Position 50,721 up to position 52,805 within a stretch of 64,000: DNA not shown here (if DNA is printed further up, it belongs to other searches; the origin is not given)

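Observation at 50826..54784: Complete hydCBA-type trimeric [FeFe]-hydrogenase operon in an AT-rich, endosymbiont-like proteobacterial genome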

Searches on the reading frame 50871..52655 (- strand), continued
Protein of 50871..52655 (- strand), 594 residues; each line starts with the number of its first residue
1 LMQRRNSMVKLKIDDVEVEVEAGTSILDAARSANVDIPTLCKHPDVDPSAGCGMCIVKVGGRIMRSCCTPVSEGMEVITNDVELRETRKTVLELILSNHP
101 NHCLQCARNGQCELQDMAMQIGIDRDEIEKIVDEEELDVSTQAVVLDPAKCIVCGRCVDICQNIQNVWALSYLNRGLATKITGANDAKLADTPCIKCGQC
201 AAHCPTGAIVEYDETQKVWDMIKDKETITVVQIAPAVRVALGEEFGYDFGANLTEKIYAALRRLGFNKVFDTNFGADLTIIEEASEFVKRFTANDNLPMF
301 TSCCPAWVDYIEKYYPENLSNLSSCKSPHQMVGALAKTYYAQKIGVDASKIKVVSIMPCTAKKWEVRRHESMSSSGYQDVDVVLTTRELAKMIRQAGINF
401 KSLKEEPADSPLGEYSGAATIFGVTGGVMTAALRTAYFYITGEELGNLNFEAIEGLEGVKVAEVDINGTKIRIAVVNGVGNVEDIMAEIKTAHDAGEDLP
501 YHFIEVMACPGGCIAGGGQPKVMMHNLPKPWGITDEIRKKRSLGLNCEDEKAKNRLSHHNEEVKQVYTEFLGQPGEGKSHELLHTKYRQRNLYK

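Call 14: find_related_loci(query=window:50871-52634:-, collection=genome_contigs, flank=10000)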
Query window:50871-52634:- (587 aa) in genome_contigs; peptide patterns used: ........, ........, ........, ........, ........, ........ (x = any residue, [..] = any of these).
119 stretches matched a pattern; 57 encode a relative of the query (tblastn E <= 1e-3); 56 distinct loci.
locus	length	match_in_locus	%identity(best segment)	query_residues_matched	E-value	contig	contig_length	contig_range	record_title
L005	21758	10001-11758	89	1-586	0e+0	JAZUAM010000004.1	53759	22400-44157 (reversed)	MAG: Alphaproteobacteria bacterium isolate T1900045320_YK20190009.MAGScoT_cleanbin_000005 SGB_6346_k141_1173638, whole g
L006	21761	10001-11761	88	1-587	0e+0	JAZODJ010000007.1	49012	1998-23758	MAG: Alphaproteobacteria bacterium isolate T1900044752_TS20190418.MAGScoT_cleanbin_000002 SGB_2243_k141_3852176, whole g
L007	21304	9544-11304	87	1-587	0e+0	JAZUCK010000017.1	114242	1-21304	MAG: Alphaproteobacteria bacterium isolate T1900045314_YK20190003.MAGScoT_cleanbin_000006 SGB_6269_k141_1777406, whole g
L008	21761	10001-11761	87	1-587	0e+0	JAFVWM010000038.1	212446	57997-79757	MAG: Alphaproteobacteria bacterium isolate RGIG5458 Sheep_Colon-5__c489368, whole genome shotgun sequence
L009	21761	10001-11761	87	1-587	0e+0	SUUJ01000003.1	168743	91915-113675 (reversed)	MAG: Alphaproteobacteria bacterium isolate SIG43 NODE_375_length_168743_cov_3.126637, whole genome shotgun sequence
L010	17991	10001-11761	83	1-587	0e+0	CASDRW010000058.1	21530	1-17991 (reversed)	uncultured proteobacterium isolate SI.B40.metabat-bins.148 genome assembly, contig: SI.B40.metabat-bins.148.fa_k141_1657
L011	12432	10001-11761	84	1-587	0e+0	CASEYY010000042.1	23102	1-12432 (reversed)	uncultured proteobacterium isolate SI.O72.metabat-bins.143 genome assembly, contig: SI.O72.metabat-bins.143.fa_k141_4385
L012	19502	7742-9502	83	1-587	0e+0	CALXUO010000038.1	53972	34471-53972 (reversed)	MAG: uncultured Alphaproteobacteria bacterium isolate E20__bin257 genome assembly, contig: E20__k127_5844964, whole geno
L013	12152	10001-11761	83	1-587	0e+0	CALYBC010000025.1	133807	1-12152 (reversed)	MAG: uncultured Alphaproteobacteria bacterium isolate E17__bin256 genome assembly, contig: E17__k127_716954, whole genom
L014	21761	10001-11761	82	1-587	0e+0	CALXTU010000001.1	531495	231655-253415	MAG: uncultured Alphaproteobacteria bacterium isolate BRZ_PK__bin103 genome assembly, contig: BRZ_PK__NODE_2_length_5314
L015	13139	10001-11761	82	1-587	0e+0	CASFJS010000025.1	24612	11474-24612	uncultured proteobacterium isolate B35_L4_330330_idba_bin.27 genome assembly, contig: B35_L4_330330_idba_bin.27.fa_scaff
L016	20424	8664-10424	83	1-587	0e+0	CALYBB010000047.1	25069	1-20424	MAG: uncultured Alphaproteobacteria bacterium isolate E04__bin174 genome assembly, contig: E04__k127_1475097, whole geno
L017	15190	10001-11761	77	1-587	0e+0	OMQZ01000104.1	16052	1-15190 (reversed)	uncultured Rhodospirillaceae bacterium isolate RUG803 genome assembly, contig: k87_19697457, whole genome shotgun sequen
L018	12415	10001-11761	76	1-587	0e+0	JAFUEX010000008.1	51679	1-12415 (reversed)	MAG: Alphaproteobacteria bacterium isolate RGIG4432 Roe_deer_Omasum-3__c661, whole genome shotgun sequence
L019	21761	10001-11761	76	1-587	0e+0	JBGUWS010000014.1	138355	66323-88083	MAG: Alphaproteobacteria bacterium isolate ruminal_MAG_71 ruminal_MAG_71_contig_0014, whole genome shotgun sequence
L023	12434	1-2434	77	187-587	0e+0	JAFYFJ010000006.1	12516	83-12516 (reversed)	MAG: Alphaproteobacteria bacterium isolate RGIG7040 Sheep_Rumen.Co__c211599, whole genome shotgun sequence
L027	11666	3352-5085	54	2-587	0e+0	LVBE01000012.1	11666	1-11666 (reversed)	MAG: Spirochaetales bacterium Spiro_03 Spiro_03_contig_7213, whole genome shotgun sequence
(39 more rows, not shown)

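Call 19: search_protein_families(library=ncbifam, proteins=[L010:11797-13158:-, L010:13155-14219:-, L010:14301-15215:-, L010:15188-16453:-, L010:16577-17662:+, L019:12500-13972:+, L019:13969-16563:+, L023:1526-3238:+, L023:3239-4399:+, L008:12483-16469:+], max_evalue=0.00001)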
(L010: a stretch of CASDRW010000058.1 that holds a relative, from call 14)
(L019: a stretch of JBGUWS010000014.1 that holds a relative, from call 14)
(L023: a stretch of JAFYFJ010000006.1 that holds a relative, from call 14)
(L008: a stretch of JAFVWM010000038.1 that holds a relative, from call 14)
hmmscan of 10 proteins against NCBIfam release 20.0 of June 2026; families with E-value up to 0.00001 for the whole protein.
L010:11797-13158:- (453 aa): 0 families

L010:13155-14219:- (354 aa): 0 families

L010:14301-15215:- (304 aa): 2 families
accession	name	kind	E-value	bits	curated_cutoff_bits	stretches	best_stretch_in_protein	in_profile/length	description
NF005091.0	PRK06522.2-2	equivalog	1.4e-08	34.3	252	1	24-269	3-249/302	2-dehydropantoate 2-reductase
TIGR00745.1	apbA_panE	subfamily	3.4e-08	33.1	141.35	1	25-258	2-244/305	2-dehydropantoate 2-reductase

L010:15188-16453:- (421 aa): 15 families
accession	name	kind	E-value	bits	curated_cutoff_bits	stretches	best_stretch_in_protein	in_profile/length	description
NF008149.0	PRK10901.1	equivalog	6.1e-77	259.4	375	1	11-417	19-432/434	16S rRNA (cytosine(967)-C(5))-methyltransferase RsmB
NF011494.0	PRK14902.1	equivalog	5.9e-72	242.8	319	2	187-417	215-442/444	16S rRNA (cytosine(967)-C(5))-methyltransferase RsmB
NF011493.0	PRK14901.1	equivalog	3e-67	227.4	540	2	182-418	213-446/447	16S rRNA (cytosine(967)-C(5))-methyltransferase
TIGR00563.1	rsmB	equivalog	4.7e-67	227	269.05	1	26-417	29-435/437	16S rRNA (cytosine(967)-C(5))-methyltransferase RsmB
NF011495.0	PRK14903.1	equivalog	4.6e-46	157.5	503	1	22-380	28-397/431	16S rRNA (cytosine(967)-C(5))-methyltransferase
TIGR00446.1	nop2p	subfamily_domain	5e-41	140.7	210.45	1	192-417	40-264/264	NOL1/NOP2/sun family putative RNA methylase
NF008898.0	PRK11933.1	equivalog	2.7e-34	118.5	588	1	194-418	86-311/480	16S rRNA (cytosine(1407)-C(5))-methyltransferase RsmF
NF041567.1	mtaseRsmF_Thermus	equivalog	5.7e-27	94.4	690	1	198-375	67-246/443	16S rRNA (cytosine(1407)-C(5))-methyltransferase RsmF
NF040814.1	tRNA_cyt_mtase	equivalog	7.9e-22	77.7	550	1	193-362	75-246/305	tRNA (cytosine(49)-C(5))-methyltransferase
TIGR01951.1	nusB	equivalog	2.1e-12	47.4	88.35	1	10-119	25-129/131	transcription antitermination factor NusB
NF033380.1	Rlm_2499C5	equivalog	2.3e-07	29.9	650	1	220-305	217-305/391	23S rRNA (cytosine(2499)-C(5))-methyltransferase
NF008157.0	PRK10909.1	equivalog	1.4e-06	28.3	302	1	221-300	51-131/199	16S rRNA (guanine(966)-N(2))-methyltransferase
NF008748.0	PRK11783.1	equivalog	1.5e-06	26.8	466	1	220-300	538-621/704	bifunctional 23S rRNA (guanine(2069)-N(7))-methyltransferase RlmK/23S rRNA (guanine(2445)-N(2))-methyltransferase RlmL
NF041820.1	daptide_MTase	equivalog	2.3e-06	27.3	175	1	225-296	38-110/243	daptide-type RiPP biosynthesis methyltransferase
TIGR00095.1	TIGR00095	equivalog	9.7e-06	25.4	117.5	0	220-301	49-135/194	16S rRNA (guanine(966)-N(2))-methyltransferase RsmD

L010:16577-17662:+ (361 aa): 16 families
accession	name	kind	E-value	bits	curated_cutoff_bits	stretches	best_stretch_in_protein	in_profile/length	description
TIGR00396.1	leuS_bact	equivalog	2.3e-138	462.7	548.4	1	35-359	1-325/843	leucine--tRNA ligase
NF008957.0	PRK12300.1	subfamily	8.2e-50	169.7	677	3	34-117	3-85/946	leucine--tRNA ligase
TIGR00422.1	valS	equivalog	4.1e-44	150.8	612.1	1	31-203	1-188/863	valine--tRNA ligase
NF009687.0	PRK13208.1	equivalog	1.6e-42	145.7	738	1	30-208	5-195/801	valine--tRNA ligase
TIGR00395.1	leuS_arch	equivalog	1.4e-35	122.6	648.5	2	39-117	2-78/938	leucine--tRNA ligase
NF004349.1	PRK05729.1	equivalog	3e-31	108.5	704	1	33-301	2-236/860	valine--tRNA ligase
NF000540.1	alt_ValS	exception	2.1e-27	95.5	900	1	34-119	3-88/827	valine--tRNA ligase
TIGR00392.1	ileS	equivalog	4.4e-27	94.6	621.4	1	32-202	3-191/861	isoleucine--tRNA ligase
NF011492.0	PRK14900.1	equivalog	1.4e-22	79.5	1783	2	139-203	134-198/1044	valine--tRNA ligase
TIGR00398.1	metG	equivalog_domain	9.2e-20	70.8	336.35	1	71-221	7-153/530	methionine--tRNA ligase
NF008900.0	PRK12267.1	equivalog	9.1e-17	60.8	598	1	61-236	2-175/648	methionine--tRNA ligase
NF001100.0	PRK00133.1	equivalog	1e-16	60.6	587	1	71-218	13-156/676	methionine--tRNA ligase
NF000258.1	MupB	exception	5.7e-15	54.2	1900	1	41-215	9-201/1033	mupirocin-resistant isoleucine--tRNA ligase MupB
NF000257.1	MupA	exception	1.1e-11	43.3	1900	1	45-205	13-191/1024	mupirocin-resistant isoleucine--tRNA ligase MupA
NF040702.1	ileS_w_GNAT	exception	6.1e-09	34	1999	1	35-120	17-103/1100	isoleucine--tRNA ligase, N-acetyltransferase domain-containing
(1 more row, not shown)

L019:12500-13972:+ (490 aa): 44 families (the best 25 are shown)
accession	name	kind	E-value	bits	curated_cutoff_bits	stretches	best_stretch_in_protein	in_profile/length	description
TIGR04105.1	FeFe_hydrog_B1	subfamily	5.5e-153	509.9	450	1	7-461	4-458/462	monomeric [FeFe] hydrogenase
TIGR02512.1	FeFe_hydrog_A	subfamily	1.1e-38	133.2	405.95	1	144-404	3-293/375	[FeFe] hydrogenase, group A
NF040763.1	FeFe_hydrog_A6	exception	1.4e-29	103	765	1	104-401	96-424/571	NADH-dependent [FeFe] hydrogenase, group A6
NF040762.1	Hydr_FeFe_Clost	exception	4.6e-28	98.2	900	1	144-433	140-452/572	ferredoxin hydrogenase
NF058577.1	FdxA_fam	equivalog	2.1e-15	56.6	65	2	172-210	15-52/52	4Fe-4S ferredoxin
NF007658.0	PRK10330.1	equivalog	2.3e-14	53.3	260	1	170-214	64-107/181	electron transport protein HydN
NF041715.1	arsenate_red_ArrB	equivalog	7.3e-13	48.6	450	1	171-216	64-109/233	arsenate respiratory reductase iron-sulfur subunit ArrB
NF045874.1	Vhu_polyferre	exception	2.6e-12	46.2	600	2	112-166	123-175/381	F420-non-reducing hydrogenase associated-polyferredoxin VhuB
NF005503.0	PRK07118.1-2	equivalog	8.5e-12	44.9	252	1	172-229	146-202/292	RnfABCDGE type electron transport complex subunit B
TIGR02951.1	DMSO_dmsB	equivalog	1.4e-11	44.7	214.1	1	171-221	71-122/161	DMSO/selenate family reductase complex B subunit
NF045992.1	CircClkLdpA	equivalog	2.2e-11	43.5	450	1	170-220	111-161/360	circadian clock protein LdpA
NF009408.0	PRK12769.1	equivalog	2.6e-11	42.4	1003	1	170-219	62-110/659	formate-dependent uric acid utilization protein AegA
NF045797.1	DsrO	equivalog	4.1e-11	42.8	200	1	170-211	109-150/235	sulfate reduction electron transfer complex DsrMKJOP subunit DsrO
NF007382.0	PRK09898.1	equivalog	4.3e-11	42.7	213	1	172-210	131-170/208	ferredoxin-like protein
NF005504.0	PRK07118.1-3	equivalog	6.1e-11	42.2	437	1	119-172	221-272/293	Fe-S cluster domain-containing protein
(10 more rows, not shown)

L019:13969-16563:+ (864 aa): 50 families (the best 25 are shown)
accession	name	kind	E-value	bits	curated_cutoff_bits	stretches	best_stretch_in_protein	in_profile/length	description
NF010378.0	PRK13805.1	equivalog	0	1379.2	951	1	3-863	9-867/872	bifunctional acetaldehyde-CoA/alcohol dehydrogenase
TIGR02518.1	EutH_ACDH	equivalog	1.9e-158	528.3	620.1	1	8-446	8-443/488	acetaldehyde dehydrogenase (acetylating)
NF047625.1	AcylSulfactDhSauS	equivalog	1.3e-100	337.4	600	1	10-446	6-442/464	acylating sulfoacetaldehyde dehydrogenase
TIGR02638.1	lactal_redase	equivalog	5.3e-92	308.5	523.15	1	460-856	10-379/379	lactaldehyde reductase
NF007911.0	PRK10624.1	equivalog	5.7e-86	288.9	537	1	461-859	12-381/382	lactaldehyde reductase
NF041833.1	Fe_ADH_ErcA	equivalog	1.6e-82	277.7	550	1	457-859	8-381/382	alcohol dehydrogenase-like regulatory protein ErcA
NF011927.0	PRK15398.1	subfamily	6.5e-82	275.6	403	1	8-402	36-422/465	aldehyde dehydrogenase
NF007363.0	PRK09860.1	equivalog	4.1e-69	233.6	581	1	478-858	32-381/383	L-threonine dehydrogenase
NF053866.1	CholDhdGbsBBac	equivalog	5.9e-66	222.7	550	1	447-860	5-391/392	choline dehydrogenase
NF011998.0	PRK15454.1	equivalog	4.8e-57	193.5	556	1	454-757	24-317/395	ethanolamine utilization ethanol dehydrogenase EutG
NF058672.1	4HyButDHCUPNE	equivalog_domain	8.2e-56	189.8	500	1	462-855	12-373/378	4-hydroxybutyrate dehydrogenase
TIGR03405.1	Phn_Fe-ADH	equivalog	2.5e-48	164.7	423.7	1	509-764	53-302/355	iron-containing alcohol dehydrogenase PsrA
NF050025.1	SulfAcetaldRedSarD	equivalog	1.7e-47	162.1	700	1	477-763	30-304/385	sulfoacetaldehyde reductase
TIGR04266.1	NDMA_methanol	equivalog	2.7e-23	82.5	625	1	478-813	39-351/420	NDMA-dependent methanol dehydrogenase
NF042993.1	AlphKGSA_gudD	equivalog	3.5e-22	78.8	770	1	3-270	37-306/481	alpha-ketoglutaric semialdehyde dehydrogenase GucD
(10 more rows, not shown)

L023:1526-3238:+ (570 aa): 21 families
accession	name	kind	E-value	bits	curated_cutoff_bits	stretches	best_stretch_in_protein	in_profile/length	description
TIGR04105.1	FeFe_hydrog_B1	subfamily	1.2e-52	179.2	450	1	21-307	166-459/462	monomeric [FeFe] hydrogenase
TIGR02512.1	FeFe_hydrog_A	subfamily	3.7e-27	95.2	405.95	1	13-253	7-289/375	[FeFe] hydrogenase, group A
NF040763.1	FeFe_hydrog_A6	exception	1.3e-23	83.2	765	1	39-222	185-395/571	NADH-dependent [FeFe] hydrogenase, group A6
NF040762.1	Hydr_FeFe_Clost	exception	1.1e-17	63.9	900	1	35-252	180-425/572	ferredoxin hydrogenase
TIGR01944.1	rnfB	subfamily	1.7e-12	47.3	68.7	1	9-68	109-169/190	RnfABCDGE type electron transport complex subunit B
NF005506.0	PRK07118.1-5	equivalog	5.4e-11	42.4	388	1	14-63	217-266/279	Fe-S cluster domain-containing protein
NF005503.0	PRK07118.1-2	equivalog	4.8e-10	39.2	252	1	15-57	140-182/292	RnfABCDGE type electron transport complex subunit B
NF041836.1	rnfB_Methano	equivalog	1.2e-09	38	445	1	13-60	216-263/265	Rnf electron transport complex subunit RnfB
NF005505.0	PRK07118.1-4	equivalog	2.3e-09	37.1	378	1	13-59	216-262/265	Fe-S cluster domain-containing protein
NF005504.0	PRK07118.1-3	equivalog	4e-09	36.2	437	0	5-59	209-265/293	Fe-S cluster domain-containing protein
NF038196.1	ferrodoxin_EFR1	subfamily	4.7e-09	36.6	75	1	10-61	181-231/242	EFR1 family ferrodoxin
NF006446.0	PRK08764.1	equivalog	1.2e-08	34.9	220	0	9-58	82-132/139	Rnf electron transport complex subunit RnfB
NF058577.1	FdxA_fam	equivalog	1.3e-07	31.6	65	1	9-58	3-52/52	4Fe-4S ferredoxin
NF040864.1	HgcB_ferredoxin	equivalog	3e-07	30.2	99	1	12-72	13-74/93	mercury methylation ferredoxin HgcB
TIGR04041.1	activase_YjjW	hypoth_equivalog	3.3e-07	30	250.2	1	12-60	40-88/276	YjjW family glycine radical enzyme activase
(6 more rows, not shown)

L023:3239-4399:+ (386 aa): 1 family
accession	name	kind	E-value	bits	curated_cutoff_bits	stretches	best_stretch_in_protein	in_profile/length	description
TIGR02865.1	spore_II_E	equivalog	2e-06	26.2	490.8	1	5-217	554-755/764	stage II sporulation protein E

L008:12483-16469:+ (1328 aa): 0 families
